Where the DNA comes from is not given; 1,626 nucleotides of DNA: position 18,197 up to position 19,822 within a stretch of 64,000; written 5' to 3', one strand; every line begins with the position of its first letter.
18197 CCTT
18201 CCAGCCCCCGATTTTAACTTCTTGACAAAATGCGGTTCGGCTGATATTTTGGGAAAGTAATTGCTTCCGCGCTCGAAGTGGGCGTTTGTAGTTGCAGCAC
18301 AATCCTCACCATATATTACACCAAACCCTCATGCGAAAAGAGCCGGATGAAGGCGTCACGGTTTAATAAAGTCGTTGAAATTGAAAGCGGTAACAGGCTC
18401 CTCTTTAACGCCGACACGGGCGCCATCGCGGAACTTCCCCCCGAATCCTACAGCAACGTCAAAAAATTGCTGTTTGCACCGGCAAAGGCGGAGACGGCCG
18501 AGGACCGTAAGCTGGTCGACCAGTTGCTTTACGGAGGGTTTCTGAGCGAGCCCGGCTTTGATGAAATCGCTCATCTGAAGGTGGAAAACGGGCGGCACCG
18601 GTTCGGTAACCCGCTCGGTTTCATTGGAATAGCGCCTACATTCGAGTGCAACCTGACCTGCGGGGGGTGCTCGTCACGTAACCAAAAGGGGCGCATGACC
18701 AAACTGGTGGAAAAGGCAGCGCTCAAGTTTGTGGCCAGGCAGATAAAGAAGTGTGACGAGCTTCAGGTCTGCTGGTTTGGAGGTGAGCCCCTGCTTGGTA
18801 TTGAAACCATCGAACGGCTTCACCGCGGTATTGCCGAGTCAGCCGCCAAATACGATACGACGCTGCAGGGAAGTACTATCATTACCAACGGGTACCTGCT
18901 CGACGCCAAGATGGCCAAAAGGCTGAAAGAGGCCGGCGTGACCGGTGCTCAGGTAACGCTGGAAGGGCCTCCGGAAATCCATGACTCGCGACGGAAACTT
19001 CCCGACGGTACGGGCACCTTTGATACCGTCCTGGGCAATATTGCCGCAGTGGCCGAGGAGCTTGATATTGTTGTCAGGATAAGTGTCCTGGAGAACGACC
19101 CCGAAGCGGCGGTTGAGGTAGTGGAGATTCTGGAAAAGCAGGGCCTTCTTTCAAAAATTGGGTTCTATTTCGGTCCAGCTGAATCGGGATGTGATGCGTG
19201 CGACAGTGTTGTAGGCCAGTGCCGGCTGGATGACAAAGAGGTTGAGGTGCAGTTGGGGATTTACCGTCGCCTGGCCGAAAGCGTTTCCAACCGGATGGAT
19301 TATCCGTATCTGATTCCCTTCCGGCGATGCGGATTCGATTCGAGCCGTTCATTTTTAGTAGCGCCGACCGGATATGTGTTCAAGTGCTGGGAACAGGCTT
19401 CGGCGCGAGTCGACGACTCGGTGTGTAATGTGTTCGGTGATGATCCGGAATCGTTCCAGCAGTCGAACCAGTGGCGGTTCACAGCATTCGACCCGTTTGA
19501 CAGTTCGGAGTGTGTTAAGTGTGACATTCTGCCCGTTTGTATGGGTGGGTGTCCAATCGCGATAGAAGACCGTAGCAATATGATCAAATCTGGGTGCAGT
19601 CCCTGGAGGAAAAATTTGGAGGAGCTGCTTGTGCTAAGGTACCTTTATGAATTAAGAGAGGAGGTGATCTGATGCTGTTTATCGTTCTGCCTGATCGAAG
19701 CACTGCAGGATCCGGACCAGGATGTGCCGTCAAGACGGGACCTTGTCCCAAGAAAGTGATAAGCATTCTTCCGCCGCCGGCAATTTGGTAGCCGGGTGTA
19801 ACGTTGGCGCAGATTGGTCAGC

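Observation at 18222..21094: Orphan RiPP-like locus: two complete radical-SAM/SPASM enzymes flanking a small Cys-containing ORF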

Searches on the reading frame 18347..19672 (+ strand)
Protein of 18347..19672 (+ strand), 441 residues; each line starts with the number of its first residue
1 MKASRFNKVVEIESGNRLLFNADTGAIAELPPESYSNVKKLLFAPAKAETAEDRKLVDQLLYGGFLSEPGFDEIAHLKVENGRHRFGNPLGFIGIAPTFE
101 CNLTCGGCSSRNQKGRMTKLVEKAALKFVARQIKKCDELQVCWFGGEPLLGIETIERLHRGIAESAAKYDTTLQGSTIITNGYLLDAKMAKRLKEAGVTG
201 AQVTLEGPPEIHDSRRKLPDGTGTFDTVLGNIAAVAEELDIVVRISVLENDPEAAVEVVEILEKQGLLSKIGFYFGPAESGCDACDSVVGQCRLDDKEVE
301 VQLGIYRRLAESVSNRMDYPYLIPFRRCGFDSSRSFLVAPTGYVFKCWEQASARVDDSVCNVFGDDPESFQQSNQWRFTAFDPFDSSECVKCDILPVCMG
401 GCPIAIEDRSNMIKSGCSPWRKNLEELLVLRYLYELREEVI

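Call 3: search_protein_families(library=ncbifam, proteins=[window:18347-19672:+], max_evalue=0.01)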
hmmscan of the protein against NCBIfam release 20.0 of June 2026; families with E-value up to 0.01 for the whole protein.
window:18347-19672:+ (441 aa): 60 families (the best 25 are shown)
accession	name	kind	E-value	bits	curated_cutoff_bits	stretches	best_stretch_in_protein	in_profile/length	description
TIGR04334.1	rSAM_Clo7bot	equivalog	3.7e-74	250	600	1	2-435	1-436/440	radical SAM/SPASM domain Clo7bot peptide maturase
TIGR04463.1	rSAM_vs_C_rich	equivalog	2.5e-61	207.8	525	1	6-429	1-425/438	TIGR04463 family radical SAM/SPASM RiPP maturase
NF038107.1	rSAM_NF038107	equivalog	2.8e-51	174.7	600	1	1-433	1-431/444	Cys-every-fifth radical SAM/SPASM peptide maturase CefB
NF052473.1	rSAM_FlmE_OhkG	exception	5e-39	134.3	500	2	1-261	1-275/481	FlmE/OhkG family radical SAM/SPASM peptide maturase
TIGR04280.1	geopep_mat_rSAM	hypoth_equivalog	8.5e-33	113.9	400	1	13-413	15-403/428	geopeptide radical SAM maturase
NF047865.1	rSAM_PapB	equivalog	1.8e-29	103.1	340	1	99-267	11-180/330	PapB family radical SAM/SPASM ranthipeptide maturase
TIGR04068.1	rSAM_ocin_clost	equivalog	5e-24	85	500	1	16-239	10-236/462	Cys-rich peptide radical SAM maturase CcpM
NF041298.1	rSAM_mat_DynA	equivalog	7.2e-18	64.7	450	1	95-267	5-179/356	dynobactin maturation radical SAM/SPASM protein DynA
TIGR03942.1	sulfatase_rSAM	equivalog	1.2e-17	64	349.45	2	99-265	9-179/363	anaerobic sulfatase maturase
TIGR03974.1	rSAM_six_Cys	equivalog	2.2e-16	59.8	425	1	98-237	104-246/451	thioether cross-link-forming SCIFF peptide maturase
TIGR04064.1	rSAM_nif11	equivalog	2.8e-16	59.3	518.7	1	98-241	85-230/459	nif11-like peptide radical SAM maturase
TIGR03906.1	quino_hemo_SAM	equivalog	9.9e-16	57.4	453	1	88-234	91-240/467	quinohemoprotein amine dehydrogenase maturation protein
NF041707.1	rSAM_YhhB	equivalog_domain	4.7e-14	52.1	445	1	101-237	12-154/369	cyclophane-forming radical SAM/SPASM peptide maturase YhhB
NF040492.1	not_ScfB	exception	7.4e-14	51.5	855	1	98-236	102-243/450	ScfB-related radical SAM/SPASM orphan maturase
TIGR04250.1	SCM_rSAM_ScmE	equivalog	1.5e-13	50.4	400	1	95-303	7-196/358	SynChlorMet cassette radical SAM/SPASM protein ScmE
TIGR04085.1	rSAM_more_4Fe4S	domain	7.2e-11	42.4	27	1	328-411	1-83/93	SPASM domain-containing protein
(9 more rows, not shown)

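Call 4: search_protein_families(library=pfam, proteins=[window:18347-19672:+], max_evalue=0.01)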
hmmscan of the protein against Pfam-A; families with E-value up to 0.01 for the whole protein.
window:18347-19672:+ (441 aa): 2 families
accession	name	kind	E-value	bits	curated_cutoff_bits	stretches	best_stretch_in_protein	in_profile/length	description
PF04055.27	Radical_SAM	-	5.1e-15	56.5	29.5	1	97-255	3-158/166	Radical SAM superfamily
PF13353.11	Fer4_12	-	4.5e-05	24.2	22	1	100-214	14-122/137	4Fe-4S single cluster domain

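Call 7: find_homologous_proteins(query=window:18347-19672:+)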
Query window:18347-19672:+ (441 aa): 1107 proteins with E <= 0.001 among 8000 candidates; the best 120 are listed.
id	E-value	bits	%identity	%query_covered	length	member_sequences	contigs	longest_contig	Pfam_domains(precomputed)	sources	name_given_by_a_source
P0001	0.0e+0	1014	100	100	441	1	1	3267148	PF04055.28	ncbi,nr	ncbi:MAG: SPASM domain-containing protein [Candidatus Zixiibacteriota bacterium]|nr:MAG: SPASM domai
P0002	5.6e-267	904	86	100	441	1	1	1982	PF04055.28,PF13353.12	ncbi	-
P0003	6.3e-167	574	57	100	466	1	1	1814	PF04055.28,PF13353.12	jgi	jgi:uncharacterized protein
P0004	4.2e-156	538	55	100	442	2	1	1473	PF04055.28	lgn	-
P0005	2.1e-155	536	52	100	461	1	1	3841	PF04055.28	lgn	-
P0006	2.7e-118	414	45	100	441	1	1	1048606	PF04055.28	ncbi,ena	-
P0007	5.5e-116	406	44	100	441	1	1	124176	PF04055.28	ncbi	ncbi:MAG: radical SAM protein [Candidatus Zixiibacteriota bacterium]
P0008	1.5e-115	405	45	100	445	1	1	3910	PF04055.28,PF13353.12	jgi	-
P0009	3.6e-113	397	43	100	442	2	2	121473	PF04055.28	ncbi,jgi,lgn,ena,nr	ncbi:MAG: hypothetical protein CVT49_03460 [candidate division Zixibacteria bacterium HGW-Zixibacter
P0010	3.5e-106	374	42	100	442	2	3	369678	PF04055.28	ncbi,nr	ncbi:MAG: SPASM domain-containing protein [candidate division Zixibacteria bacterium]|nr:SPASM domai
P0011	1.1e-104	369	42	100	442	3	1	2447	PF04055.28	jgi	jgi:uncharacterized protein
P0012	1.2e-102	362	42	100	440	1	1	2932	PF04055.28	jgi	jgi:uncharacterized protein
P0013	2.3e-100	355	40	98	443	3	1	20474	PF04055.28,PF13353.12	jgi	-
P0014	3.2e-100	354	40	100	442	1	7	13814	PF04055.28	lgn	-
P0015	9.1e-100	353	38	100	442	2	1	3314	PF04055.28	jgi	-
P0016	2.6e-99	351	39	100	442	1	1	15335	PF04055.28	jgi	-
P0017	8.2e-99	350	44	88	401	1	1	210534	PF04055.28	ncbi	ncbi:MAG: radical SAM protein [Candidatus Zixiibacteriota bacterium]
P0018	1.2e-98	349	40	100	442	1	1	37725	PF04055.28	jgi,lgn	jgi:uncharacterized protein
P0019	2.7e-97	345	40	100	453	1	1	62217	PF04055.28,PF13353.12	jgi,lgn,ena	-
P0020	1.1e-96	342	39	100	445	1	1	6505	PF04055.28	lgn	-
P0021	4.4e-96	341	39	100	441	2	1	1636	PF04055.28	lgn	-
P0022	1.4e-95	339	40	99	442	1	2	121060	PF04055.28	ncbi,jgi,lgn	jgi:uncharacterized protein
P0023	5.7e-95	337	38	100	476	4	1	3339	PF04055.28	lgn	-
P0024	5.8e-95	337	38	98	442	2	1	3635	PF04055.28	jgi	jgi:uncharacterized protein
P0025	9.1e-95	336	38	100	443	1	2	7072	PF04055.28,PF13353.12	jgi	jgi:uncharacterized protein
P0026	3.5e-93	331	39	98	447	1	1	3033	PF04055.28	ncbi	ncbi:MAG: radical SAM protein [Candidatus Zixiibacteriota bacterium]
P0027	6.8e-93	330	39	100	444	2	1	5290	PF04055.28,PF13353.12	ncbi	-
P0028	8.1e-93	330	36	100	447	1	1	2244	PF04055.28,PF13353.12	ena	-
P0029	5.0e-92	327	38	100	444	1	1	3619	PF04055.28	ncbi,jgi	ncbi:MAG: SPASM domain-containing protein [Candidatus Zixiibacteriota bacterium]|jgi:uncharacterized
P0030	3.9e-87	311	38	98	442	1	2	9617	PF04055.28,PF13353.12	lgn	-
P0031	6.5e-87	310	36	98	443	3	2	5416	PF04055.28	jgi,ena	-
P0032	1.6e-86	309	36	99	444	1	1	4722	PF04055.28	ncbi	-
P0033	9.5e-86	306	38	98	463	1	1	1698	PF04055.28,PF13353.12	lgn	-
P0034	2.6e-82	295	37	97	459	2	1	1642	PF04055.28,PF13353.12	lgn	-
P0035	8.4e-82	293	37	98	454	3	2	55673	PF04055.28,PF13353.12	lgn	-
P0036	9.8e-82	293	37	94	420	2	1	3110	PF04055.28,PF13353.12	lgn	-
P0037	1.7e-79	286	36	98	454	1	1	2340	PF04055.28,PF13353.12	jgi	jgi:uncharacterized protein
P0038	4.4e-79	284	34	97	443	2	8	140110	PF04055.28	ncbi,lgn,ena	-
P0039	4.4e-79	284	35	99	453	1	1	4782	PF04055.28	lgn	-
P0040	1.7e-78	283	35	98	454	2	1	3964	PF04055.28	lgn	-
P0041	2.4e-78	282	34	99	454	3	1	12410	PF04055.28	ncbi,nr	ncbi:MAG TPA: radical SAM protein [Patescibacteria group bacterium]|nr:radical SAM protein [Patescib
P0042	7.3e-78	280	32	99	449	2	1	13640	PF04055.28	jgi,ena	-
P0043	7.6e-78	280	34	98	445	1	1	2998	PF04055.28,PF13353.12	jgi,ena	-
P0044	1.0e-77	280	34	98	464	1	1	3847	PF04055.28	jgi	jgi:uncharacterized protein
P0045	1.8e-76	276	43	73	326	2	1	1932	PF04055.28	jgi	jgi:uncharacterized protein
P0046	5.8e-76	274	34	98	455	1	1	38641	PF04055.28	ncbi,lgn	-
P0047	6.4e-76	274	36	98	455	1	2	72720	PF04055.28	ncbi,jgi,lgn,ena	-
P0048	6.4e-76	274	35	99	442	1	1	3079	PF04055.28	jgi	jgi:uncharacterized protein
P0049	1.9e-74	269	35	98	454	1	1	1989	PF04055.28,PF13353.12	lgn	-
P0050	2.1e-74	269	36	98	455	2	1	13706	PF04055.28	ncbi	-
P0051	3.1e-74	268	36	98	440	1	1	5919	PF04055.28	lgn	-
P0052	4.2e-74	268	36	98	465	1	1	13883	PF04055.28,PF13353.12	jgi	-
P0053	5.8e-74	268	34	98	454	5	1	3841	PF04055.28,PF13353.12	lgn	-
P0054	2.1e-73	266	33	99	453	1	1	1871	PF04055.28,PF13353.12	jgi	jgi:uncharacterized protein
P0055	4.3e-73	265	33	98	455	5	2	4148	PF04055.28,PF13353.12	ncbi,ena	-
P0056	4.7e-72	261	36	100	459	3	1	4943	PF04055.28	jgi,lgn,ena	-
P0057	4.7e-72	261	31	98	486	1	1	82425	PF04055.28,PF13353.12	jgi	jgi:uncharacterized protein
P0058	2.6e-71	259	33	97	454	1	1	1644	PF04055.28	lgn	-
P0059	1.2e-69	253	32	98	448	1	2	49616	PF04055.28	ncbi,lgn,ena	-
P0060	1.3e-68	250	33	98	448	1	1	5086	PF04055.28,PF13353.12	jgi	jgi:uncharacterized protein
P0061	1.9e-68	249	32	98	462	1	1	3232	PF04055.28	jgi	jgi:uncharacterized protein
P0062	4.9e-68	248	33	97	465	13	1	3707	PF04055.28,PF13353.12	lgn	-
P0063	1.4e-67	247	34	98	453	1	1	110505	PF04055.28,PF13353.12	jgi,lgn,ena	-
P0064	1.5e-67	247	33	97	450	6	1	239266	PF04055.28,PF13353.12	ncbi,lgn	-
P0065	2.2e-67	246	34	92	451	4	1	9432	PF04055.28,PF13353.12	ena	-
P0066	2.6e-67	246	33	97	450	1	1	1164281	PF04055.28,PF13353.12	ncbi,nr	ncbi:MAG: SPASM domain-containing protein [bacterium]|nr:SPASM domain-containing protein [bacterium]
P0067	3.9e-67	245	33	98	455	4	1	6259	PF04055.28,PF13353.12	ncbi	-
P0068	4.6e-67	245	32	99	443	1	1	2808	PF04055.28,PF13353.12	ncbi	-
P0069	5.2e-67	245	33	100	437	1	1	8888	PF04055.28,PF13353.12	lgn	-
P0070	5.9e-67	245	36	91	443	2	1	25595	PF04055.28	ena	-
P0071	9.5e-67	244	34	99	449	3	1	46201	PF04055.28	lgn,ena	-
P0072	1.4e-66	243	35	91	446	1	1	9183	PF04055.28,PF13353.12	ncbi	ncbi:MAG: radical SAM protein [candidate division WOR-3 bacterium]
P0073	1.5e-66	243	33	97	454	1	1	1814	PF04055.28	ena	-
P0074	9.3e-66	241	35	88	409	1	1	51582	PF04055.28,PF13353.12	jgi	jgi:uncharacterized protein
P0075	1.7e-65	240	34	98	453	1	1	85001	PF04055.28,PF13353.12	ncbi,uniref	ncbi:radical SAM/SPASM domain Clo7bot peptide maturase [Gorillibacterium sp. CAU 1737]|uniref:radica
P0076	1.9e-65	240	34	98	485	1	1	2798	PF04055.28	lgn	-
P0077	4.9e-65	238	31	97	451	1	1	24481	PF04055.28,PF13353.12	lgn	-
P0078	5.8e-65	238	33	98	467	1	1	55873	PF04055.28,PF13353.12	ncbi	-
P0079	5.9e-65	238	32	96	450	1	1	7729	PF04055.28,PF13353.12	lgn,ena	-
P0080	1.0e-64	237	34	91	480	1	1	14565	PF04055.28,PF13353.12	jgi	jgi:uncharacterized protein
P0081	1.1e-64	237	33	96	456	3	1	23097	PF04055.28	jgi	-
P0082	2.0e-64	236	34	98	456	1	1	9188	PF04055.28,PF13353.12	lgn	-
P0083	2.0e-64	236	33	97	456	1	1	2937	PF04055.28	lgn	-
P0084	3.4e-64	235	32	96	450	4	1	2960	PF04055.28,PF13353.12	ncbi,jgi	jgi:uncharacterized protein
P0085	8.4e-64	234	32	99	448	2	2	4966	PF04055.28,PF13353.12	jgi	jgi:uncharacterized protein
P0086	9.6e-64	234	31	97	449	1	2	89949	PF04055.28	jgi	jgi:uncharacterized protein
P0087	1.2e-63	234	32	97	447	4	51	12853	PF04055.28,PF13353.12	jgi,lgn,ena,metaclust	metaclust:\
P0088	1.7e-63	233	33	97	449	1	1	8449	PF04055.28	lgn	-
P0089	1.8e-63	233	32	97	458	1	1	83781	PF04055.28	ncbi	-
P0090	1.8e-63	233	33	96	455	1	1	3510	PF04055.28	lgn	-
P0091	2.0e-63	233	33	97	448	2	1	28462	PF04055.28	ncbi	-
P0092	2.0e-63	233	37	71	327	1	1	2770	PF04055.28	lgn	-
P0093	2.2e-63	233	34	99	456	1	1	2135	PF04055.28,PF13353.12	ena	-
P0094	3.0e-63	232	31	97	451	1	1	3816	PF04055.28,PF13353.12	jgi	-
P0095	3.5e-63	232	33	97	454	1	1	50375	PF04055.28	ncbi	ncbi:MAG: radical SAM protein [Candidatus Zixiibacteriota bacterium]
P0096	4.0e-63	232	33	97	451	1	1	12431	PF04055.28,PF13353.12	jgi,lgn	-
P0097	5.2e-63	232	32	97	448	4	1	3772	PF04055.28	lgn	-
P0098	5.2e-63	232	31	97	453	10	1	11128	PF04055.28,PF13353.12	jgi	jgi:uncharacterized protein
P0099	5.9e-63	231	32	98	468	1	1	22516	PF04055.28,PF13353.12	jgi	jgi:uncharacterized protein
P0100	6.1e-63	231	31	97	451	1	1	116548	PF04055.28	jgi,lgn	jgi:uncharacterized protein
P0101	7.6e-63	231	32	97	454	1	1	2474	PF04055.28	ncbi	-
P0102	9.7e-63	231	32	97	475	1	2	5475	PF04055.28,PF13353.12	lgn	-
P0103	1.1e-62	230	32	98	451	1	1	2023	PF04055.28,PF13353.12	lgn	-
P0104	1.1e-62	230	31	98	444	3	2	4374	PF04055.28,PF13353.12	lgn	-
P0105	1.7e-62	230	35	90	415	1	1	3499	PF04055.28,PF13353.12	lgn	-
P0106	1.9e-62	230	39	72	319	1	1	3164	PF04055.28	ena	-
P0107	2.0e-62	230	32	97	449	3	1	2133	PF04055.28,PF13353.12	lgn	-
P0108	2.5e-62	229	31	98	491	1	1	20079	PF04055.28,PF13353.12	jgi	jgi:uncharacterized protein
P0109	2.9e-62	229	33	97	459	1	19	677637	PF04055.28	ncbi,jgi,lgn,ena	jgi:uncharacterized protein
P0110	5.5e-62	228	32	97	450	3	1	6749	PF04055.28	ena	-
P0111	8.9e-62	227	31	97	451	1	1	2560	PF04055.28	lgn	-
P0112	9.3e-62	227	31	97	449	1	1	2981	PF04055.28,PF13353.12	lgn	-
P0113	1.5e-61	227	31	99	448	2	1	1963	PF04055.28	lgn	-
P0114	1.5e-61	227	32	98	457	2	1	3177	PF04055.28,PF13353.12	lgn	-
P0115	1.6e-61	227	29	97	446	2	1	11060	PF04055.28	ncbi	-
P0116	2.1e-61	226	33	99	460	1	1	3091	PF04055.28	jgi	jgi:uncharacterized protein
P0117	2.1e-61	226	31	97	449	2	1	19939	PF04055.28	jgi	jgi:uncharacterized protein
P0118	2.7e-61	226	30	97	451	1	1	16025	PF04055.28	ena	-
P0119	3.0e-61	226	31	97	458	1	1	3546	PF04055.28,PF13353.12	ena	-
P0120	3.4e-61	226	33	97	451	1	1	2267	PF04055.28,PF13353.12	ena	-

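Call 10: find_encoding_contigs(protein=P0006, flank=6000, max_places=2)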
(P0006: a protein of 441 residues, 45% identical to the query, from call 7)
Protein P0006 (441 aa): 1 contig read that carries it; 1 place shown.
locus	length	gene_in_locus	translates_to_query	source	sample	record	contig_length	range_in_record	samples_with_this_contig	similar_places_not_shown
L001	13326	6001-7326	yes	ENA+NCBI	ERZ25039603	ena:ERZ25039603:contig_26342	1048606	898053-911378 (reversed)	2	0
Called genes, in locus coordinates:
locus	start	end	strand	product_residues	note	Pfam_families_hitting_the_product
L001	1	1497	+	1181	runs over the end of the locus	PF05359:DUF748 (weak), PF13116:YhdP, PF27051:TamB_N (faint), PF04357:TamB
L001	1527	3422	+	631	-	PF07244:POTRA (weak), PF01103:Omp85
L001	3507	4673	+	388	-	PF00266:Aminotran_5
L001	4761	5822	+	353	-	PF03054:tRNA_Me_trans, PF20259:tRNA_Me_trans_M, PF20258:tRNA_Me_trans_C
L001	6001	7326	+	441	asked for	PF04055:Radical_SAM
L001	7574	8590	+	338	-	PF04055:Radical_SAM, PF13353:Fer4_12 (faint), PF13186:SPASM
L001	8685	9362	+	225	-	PF00753:Lactamase_B, PF13483:Lactamase_B_3, PF12706:Lactamase_B_2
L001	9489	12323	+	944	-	PF05170:AsmA, PF05359:DUF748, PF13116:YhdP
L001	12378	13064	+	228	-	PF00528:BPD_transp_1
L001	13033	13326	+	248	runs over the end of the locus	PF00005:ABC_tran, PF02463:SMC_N, PF09818:ABC_ATPase (faint), PF13304:AAA_21 (weak)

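Call 11: find_encoding_contigs(protein=P0009, flank=6000, max_places=2)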
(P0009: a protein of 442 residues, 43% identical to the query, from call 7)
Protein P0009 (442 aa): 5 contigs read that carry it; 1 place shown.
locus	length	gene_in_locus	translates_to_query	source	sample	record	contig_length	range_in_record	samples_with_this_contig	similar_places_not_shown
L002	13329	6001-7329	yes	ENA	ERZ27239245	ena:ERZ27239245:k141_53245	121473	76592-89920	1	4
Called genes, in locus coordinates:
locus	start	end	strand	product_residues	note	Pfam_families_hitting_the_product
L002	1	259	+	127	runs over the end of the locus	PF00072:Response_reg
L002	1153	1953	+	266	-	PF07827:KNTase_C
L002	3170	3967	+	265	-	-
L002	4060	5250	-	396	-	PF00753:Lactamase_B (weak), PF19583:ODP, PF00258:Flavodoxin_1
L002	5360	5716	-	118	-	PF08821:CGGC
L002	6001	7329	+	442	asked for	PF04055:Radical_SAM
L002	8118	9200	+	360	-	PF04055:Radical_SAM, PF13186:SPASM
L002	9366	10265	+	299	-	PF00963:Cohesin (weak), PF18962:Por_Secre_tail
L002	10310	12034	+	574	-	PF00069:Pkinase, PF07714:PK_Tyr_Ser-Thr, PF06293:Kdo (faint), PF01636:APH (faint), PF03109:ABC1 (weak), PF07387:Seadorna_VP7 (faint), PF00069:Pkinase, PF07714:PK_Tyr_Ser-Thr, +2 more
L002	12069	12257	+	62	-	-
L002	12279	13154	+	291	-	-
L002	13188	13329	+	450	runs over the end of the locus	PF00291:PALP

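Call 12: find_encoding_contigs(protein=P0010, flank=6000, max_places=2)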
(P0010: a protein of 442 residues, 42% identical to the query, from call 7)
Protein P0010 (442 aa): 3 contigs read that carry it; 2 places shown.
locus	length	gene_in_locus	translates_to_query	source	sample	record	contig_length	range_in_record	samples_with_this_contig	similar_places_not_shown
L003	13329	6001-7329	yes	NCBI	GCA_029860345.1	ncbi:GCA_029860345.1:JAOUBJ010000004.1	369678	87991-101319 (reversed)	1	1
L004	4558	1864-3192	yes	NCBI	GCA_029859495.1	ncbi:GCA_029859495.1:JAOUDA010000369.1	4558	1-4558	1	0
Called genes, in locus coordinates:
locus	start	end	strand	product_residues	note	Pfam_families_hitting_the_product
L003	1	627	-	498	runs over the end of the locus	PF08534:Redoxin, PF00085:Thioredoxin, PF00578:AhpC-TSA, PF13905:Thioredoxin_8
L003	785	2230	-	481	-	PF00270:DEAD, PF04851:ResIII, PF00271:Helicase_C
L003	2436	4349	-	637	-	PF00009:GTP_EFTU, PF00679:EFG_C, PF21018:BipA_C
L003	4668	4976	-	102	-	PF11412:DsbD_N (weak)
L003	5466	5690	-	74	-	-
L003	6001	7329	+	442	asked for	PF04055:Radical_SAM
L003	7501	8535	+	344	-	PF04055:Radical_SAM, PF13353:Fer4_12 (weak), PF13186:SPASM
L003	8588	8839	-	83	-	-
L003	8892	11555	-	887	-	PF00069:Pkinase, PF01636:APH (faint), PF07714:PK_Tyr_Ser-Thr, PF03109:ABC1 (weak), PF07676:PD40, PF26549:Tricorn_N, PF26550:Tricorn_2nd, PF26549:Tricorn_N, +1 more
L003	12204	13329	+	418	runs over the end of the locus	-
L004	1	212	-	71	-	PF00009:GTP_EFTU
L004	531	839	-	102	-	PF11412:DsbD_N (weak)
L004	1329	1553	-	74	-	-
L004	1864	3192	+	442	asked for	PF04055:Radical_SAM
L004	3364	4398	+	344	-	PF04055:Radical_SAM, PF13353:Fer4_12 (weak), PF13186:SPASM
